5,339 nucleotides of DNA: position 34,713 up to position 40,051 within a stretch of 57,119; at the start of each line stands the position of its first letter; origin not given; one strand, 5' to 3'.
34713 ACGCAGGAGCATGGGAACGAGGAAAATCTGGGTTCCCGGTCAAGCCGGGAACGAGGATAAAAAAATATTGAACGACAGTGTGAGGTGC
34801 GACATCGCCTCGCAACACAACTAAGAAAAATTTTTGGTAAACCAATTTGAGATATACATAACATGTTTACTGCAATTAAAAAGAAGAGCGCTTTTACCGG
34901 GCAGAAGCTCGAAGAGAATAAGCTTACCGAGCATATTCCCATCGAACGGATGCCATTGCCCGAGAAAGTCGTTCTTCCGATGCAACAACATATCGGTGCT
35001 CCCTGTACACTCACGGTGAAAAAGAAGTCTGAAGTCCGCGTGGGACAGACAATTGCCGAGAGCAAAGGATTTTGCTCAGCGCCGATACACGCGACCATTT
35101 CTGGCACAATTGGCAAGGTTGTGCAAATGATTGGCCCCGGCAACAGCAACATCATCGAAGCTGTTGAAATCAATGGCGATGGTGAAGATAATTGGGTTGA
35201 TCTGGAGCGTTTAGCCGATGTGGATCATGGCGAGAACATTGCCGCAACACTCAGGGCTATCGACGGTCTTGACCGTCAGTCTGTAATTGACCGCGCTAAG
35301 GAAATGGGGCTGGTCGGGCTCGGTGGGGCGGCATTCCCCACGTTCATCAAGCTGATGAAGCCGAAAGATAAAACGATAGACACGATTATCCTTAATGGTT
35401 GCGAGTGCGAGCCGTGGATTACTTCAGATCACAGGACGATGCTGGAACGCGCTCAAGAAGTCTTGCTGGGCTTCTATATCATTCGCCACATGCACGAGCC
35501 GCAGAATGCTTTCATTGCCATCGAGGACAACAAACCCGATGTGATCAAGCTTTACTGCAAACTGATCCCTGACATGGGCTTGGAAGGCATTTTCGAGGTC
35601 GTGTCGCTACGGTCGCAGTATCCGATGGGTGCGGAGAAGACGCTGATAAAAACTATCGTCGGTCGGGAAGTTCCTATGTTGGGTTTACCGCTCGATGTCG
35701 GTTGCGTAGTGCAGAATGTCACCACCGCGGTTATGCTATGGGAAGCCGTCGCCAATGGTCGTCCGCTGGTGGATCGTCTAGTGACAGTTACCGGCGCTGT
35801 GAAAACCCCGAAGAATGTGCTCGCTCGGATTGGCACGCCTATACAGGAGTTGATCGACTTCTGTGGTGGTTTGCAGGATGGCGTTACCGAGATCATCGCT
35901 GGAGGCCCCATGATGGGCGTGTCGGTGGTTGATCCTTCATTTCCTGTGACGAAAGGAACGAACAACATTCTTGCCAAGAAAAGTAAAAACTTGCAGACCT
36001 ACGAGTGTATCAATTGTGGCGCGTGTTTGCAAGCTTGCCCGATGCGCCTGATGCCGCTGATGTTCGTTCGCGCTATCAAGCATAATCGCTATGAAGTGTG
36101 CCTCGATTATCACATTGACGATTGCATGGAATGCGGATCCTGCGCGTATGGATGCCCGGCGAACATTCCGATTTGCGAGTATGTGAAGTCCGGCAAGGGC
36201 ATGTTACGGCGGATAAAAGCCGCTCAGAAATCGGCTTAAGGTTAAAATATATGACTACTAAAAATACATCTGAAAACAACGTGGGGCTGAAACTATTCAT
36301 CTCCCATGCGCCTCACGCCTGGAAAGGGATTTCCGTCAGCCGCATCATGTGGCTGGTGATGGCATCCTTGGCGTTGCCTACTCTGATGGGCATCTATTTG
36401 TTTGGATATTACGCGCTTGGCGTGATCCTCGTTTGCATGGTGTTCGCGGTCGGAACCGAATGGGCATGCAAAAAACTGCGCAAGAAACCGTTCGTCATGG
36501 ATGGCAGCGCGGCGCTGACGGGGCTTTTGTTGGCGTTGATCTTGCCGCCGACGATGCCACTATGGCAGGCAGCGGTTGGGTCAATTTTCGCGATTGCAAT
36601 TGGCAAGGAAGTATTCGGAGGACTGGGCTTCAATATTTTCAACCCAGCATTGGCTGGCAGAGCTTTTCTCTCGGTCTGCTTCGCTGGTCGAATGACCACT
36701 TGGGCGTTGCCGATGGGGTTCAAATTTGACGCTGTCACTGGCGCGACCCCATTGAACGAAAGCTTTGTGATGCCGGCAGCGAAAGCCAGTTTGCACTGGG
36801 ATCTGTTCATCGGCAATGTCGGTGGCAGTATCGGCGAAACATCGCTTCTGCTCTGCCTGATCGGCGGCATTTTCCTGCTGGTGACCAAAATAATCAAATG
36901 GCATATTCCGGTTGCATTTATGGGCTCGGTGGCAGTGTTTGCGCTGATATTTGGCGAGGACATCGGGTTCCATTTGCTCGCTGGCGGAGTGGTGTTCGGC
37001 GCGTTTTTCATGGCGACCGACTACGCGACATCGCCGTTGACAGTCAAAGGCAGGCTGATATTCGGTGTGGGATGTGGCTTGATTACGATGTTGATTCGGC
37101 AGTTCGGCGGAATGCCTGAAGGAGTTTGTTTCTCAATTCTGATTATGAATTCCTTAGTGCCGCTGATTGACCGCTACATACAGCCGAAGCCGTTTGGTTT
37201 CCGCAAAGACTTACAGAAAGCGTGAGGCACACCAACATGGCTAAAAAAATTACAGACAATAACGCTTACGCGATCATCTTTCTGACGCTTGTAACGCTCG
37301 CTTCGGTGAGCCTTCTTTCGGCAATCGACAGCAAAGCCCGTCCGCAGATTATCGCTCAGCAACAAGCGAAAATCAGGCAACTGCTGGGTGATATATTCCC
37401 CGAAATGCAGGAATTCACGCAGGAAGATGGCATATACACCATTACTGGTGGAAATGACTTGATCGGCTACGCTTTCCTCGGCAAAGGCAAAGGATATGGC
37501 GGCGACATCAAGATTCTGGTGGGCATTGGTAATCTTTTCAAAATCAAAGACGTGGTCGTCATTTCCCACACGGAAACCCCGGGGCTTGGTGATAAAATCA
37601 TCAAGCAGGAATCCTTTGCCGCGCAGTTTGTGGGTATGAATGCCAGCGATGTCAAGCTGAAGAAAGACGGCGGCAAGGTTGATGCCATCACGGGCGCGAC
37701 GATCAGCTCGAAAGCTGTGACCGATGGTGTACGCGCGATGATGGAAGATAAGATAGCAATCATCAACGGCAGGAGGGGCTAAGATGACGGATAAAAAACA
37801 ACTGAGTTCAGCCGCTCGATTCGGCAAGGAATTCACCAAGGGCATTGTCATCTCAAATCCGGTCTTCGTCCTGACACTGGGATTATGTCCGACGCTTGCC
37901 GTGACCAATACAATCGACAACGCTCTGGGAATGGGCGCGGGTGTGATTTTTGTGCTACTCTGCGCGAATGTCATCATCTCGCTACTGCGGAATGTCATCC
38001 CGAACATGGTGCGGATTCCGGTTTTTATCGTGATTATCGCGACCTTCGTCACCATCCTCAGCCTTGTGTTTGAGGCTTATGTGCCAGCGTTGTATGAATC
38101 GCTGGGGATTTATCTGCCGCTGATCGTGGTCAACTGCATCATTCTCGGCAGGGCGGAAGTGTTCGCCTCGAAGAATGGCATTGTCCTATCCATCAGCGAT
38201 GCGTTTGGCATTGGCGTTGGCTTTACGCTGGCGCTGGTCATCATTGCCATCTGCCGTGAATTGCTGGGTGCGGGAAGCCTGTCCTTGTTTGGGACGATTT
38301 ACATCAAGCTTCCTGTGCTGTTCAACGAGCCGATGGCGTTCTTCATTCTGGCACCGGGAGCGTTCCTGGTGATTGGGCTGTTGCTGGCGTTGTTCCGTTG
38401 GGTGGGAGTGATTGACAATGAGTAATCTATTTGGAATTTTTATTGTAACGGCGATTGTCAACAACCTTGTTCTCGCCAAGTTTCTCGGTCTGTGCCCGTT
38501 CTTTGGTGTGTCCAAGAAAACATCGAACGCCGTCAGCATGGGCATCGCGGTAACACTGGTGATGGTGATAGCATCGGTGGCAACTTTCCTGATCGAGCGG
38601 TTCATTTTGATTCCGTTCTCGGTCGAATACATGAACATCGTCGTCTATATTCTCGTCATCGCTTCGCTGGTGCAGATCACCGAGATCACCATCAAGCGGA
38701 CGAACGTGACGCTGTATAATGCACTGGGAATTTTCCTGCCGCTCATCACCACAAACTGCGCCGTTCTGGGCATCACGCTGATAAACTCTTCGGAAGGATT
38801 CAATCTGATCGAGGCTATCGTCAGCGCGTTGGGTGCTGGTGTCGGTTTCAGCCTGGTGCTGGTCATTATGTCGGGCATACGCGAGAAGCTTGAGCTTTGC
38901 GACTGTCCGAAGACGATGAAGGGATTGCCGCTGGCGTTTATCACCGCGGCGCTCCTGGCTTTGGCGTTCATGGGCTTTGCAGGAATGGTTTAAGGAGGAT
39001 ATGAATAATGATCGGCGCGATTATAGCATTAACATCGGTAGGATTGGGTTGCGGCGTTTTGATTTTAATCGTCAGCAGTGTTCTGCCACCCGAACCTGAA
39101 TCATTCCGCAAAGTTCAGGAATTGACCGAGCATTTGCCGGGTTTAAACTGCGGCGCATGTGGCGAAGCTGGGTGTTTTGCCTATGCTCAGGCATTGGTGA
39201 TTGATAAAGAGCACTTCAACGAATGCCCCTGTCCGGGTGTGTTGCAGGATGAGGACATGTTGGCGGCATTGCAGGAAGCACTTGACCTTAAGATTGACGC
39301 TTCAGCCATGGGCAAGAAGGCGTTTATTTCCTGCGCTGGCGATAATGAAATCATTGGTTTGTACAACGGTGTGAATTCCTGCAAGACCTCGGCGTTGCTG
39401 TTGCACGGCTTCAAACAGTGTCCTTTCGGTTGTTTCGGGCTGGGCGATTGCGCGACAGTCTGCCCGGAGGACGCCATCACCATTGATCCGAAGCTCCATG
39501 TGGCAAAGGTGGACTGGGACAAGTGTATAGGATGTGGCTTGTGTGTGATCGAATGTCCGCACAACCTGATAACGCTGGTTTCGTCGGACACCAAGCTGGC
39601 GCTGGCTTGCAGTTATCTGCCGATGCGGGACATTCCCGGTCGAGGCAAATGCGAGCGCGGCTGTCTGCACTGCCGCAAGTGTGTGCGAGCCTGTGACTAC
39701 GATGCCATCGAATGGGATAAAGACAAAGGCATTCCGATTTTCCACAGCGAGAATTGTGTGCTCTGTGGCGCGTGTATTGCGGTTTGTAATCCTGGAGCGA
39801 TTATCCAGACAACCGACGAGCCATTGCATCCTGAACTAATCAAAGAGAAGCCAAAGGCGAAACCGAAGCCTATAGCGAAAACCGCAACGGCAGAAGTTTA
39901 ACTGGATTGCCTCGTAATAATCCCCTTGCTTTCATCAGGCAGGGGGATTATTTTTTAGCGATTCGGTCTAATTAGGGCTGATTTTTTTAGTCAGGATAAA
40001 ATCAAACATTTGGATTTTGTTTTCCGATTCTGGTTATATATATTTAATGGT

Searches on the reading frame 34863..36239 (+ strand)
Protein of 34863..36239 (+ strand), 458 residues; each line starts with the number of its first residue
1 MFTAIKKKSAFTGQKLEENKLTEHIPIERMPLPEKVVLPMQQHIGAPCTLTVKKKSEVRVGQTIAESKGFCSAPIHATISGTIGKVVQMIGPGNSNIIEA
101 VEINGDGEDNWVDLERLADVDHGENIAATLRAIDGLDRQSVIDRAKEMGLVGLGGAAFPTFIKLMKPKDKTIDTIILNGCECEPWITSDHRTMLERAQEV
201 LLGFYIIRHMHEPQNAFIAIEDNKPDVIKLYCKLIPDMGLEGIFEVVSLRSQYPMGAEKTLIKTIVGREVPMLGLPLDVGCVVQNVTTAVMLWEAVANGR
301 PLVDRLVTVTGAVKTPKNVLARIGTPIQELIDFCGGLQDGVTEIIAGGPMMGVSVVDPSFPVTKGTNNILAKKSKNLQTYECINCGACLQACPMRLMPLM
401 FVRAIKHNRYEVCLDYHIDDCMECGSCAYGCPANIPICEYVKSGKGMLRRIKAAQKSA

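Call 54: search_protein_families(library=pfam, proteins=[window:34863-36239:+], max_evalue=0.00001)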
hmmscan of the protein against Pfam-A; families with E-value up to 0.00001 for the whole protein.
window:34863-36239:+ (458 aa): 10 families
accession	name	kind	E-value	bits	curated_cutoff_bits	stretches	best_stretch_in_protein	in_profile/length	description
PF01512.22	Complex1_51K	-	2.2e-44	151.4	31.2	1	146-291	2-147/150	Nuo51 FMN-binding domain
PF13375.12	RnfC_N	-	8.9e-26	90.3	25.6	1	13-108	6-101/101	RnfC Barrel sandwich hybrid domain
PF10531.15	SLBB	-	3.9e-14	52.7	27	1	307-353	2-54/55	SLBB domain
PF12838.12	Fer4_7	-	1.8e-08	35.2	27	1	382-435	2-52/52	4Fe-4S dicluster domain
PF13534.11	Fer4_17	-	8.6e-08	33.1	22.2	0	366-396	30-60/61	4Fe-4S dicluster domain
PF13183.11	Fer4_8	-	4.6e-07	30.7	27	1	380-435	3-68/68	4Fe-4S dicluster domain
PF13187.11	Fer4_9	-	2.8e-06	27.7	27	0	381-434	1-50/52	4Fe-4S dicluster domain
PF12797.12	Fer4_2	-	4.3e-06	26.8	24.5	0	382-393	10-21/22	4Fe-4S binding domain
PF13237.11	Fer4_10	-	5.3e-06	26.7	25.5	0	380-432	7-53/53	4Fe-4S dicluster domain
PF00037.32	Fer4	-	5.9e-06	26.3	21.1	0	381-394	7-20/24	4Fe-4S binding domain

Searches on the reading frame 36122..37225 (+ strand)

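Call 54: search_protein_families(library=pfam, proteins=[window:36122-37225:+], max_evalue=0.00001)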
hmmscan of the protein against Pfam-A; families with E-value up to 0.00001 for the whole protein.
window:36122-37225:+ (367 aa): 1 family
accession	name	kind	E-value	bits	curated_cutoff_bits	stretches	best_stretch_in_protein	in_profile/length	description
PF03116.20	NQR2_RnfD_RnfE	-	1e-114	383.4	27.7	1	60-359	2-296/296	NQR2, RnfD, RnfE family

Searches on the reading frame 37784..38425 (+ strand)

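Call 54: search_protein_families(library=pfam, proteins=[window:37784-38425:+], max_evalue=0.00001)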
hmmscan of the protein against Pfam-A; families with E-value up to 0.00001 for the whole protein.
window:37784-38425:+ (213 aa): 1 family
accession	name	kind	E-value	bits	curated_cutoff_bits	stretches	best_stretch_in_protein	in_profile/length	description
PF02508.19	Rnf-Nqr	-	5e-63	212.7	23.8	1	15-200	3-173/174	Rnf-Nqr subunit, membrane protein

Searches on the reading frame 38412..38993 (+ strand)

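Call 54: search_protein_families(library=pfam, proteins=[window:38412-38993:+], max_evalue=0.00001)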
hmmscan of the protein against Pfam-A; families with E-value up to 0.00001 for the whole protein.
window:38412-38993:+ (193 aa): 1 family
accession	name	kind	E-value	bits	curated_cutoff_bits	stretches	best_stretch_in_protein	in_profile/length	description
PF02508.19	Rnf-Nqr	-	1.9e-55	188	23.8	1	7-192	2-173/174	Rnf-Nqr subunit, membrane protein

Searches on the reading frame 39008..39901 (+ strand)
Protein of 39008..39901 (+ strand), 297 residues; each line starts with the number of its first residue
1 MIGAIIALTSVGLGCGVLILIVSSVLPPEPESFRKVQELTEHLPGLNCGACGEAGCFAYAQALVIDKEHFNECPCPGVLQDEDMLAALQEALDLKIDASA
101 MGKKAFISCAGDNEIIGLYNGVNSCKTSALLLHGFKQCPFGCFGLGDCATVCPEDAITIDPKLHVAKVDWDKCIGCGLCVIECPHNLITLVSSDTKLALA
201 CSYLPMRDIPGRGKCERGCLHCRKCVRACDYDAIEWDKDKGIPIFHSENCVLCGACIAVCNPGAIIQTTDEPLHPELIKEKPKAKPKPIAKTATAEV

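Call 54: search_protein_families(library=pfam, proteins=[window:39008-39901:+], max_evalue=0.00001)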
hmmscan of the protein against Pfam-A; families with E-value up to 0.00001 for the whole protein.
window:39008-39901:+ (297 aa): 10 families
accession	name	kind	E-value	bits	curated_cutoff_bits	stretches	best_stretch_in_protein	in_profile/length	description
PF12838.12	Fer4_7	-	3e-18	66.4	27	2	219-264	2-52/52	4Fe-4S dicluster domain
PF00037.32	Fer4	-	2.7e-17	62.2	21.1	1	167-189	2-24/24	4Fe-4S binding domain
PF14697.11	Fer4_21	-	7.2e-15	55.3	35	2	142-189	8-58/59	4Fe-4S dicluster domain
PF13187.11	Fer4_9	-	2.5e-13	50.3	27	2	219-265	2-52/52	4Fe-4S dicluster domain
PF04060.18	FeS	-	2.2e-10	40.5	23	1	43-74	1-32/33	Putative Fe-S cluster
PF25160.1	LdpA_Fe-S-bd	-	4.1e-10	39.7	27.6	1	138-192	1-47/49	LdpA Fe-S cluster-binding domain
PF12837.12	Fer4_6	-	5.2e-10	39.2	25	1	165-188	1-24/24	4Fe-4S binding domain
PF13237.11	Fer4_10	-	1.2e-09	38.4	25.5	0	141-184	8-53/53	4Fe-4S dicluster domain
PF12797.12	Fer4_2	-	1.1e-07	31.8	24.5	0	167-184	4-21/22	4Fe-4S binding domain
PF13484.11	Fer4_16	-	1.6e-06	29.3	30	0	172-191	1-20/66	4Fe-4S double cluster binding domain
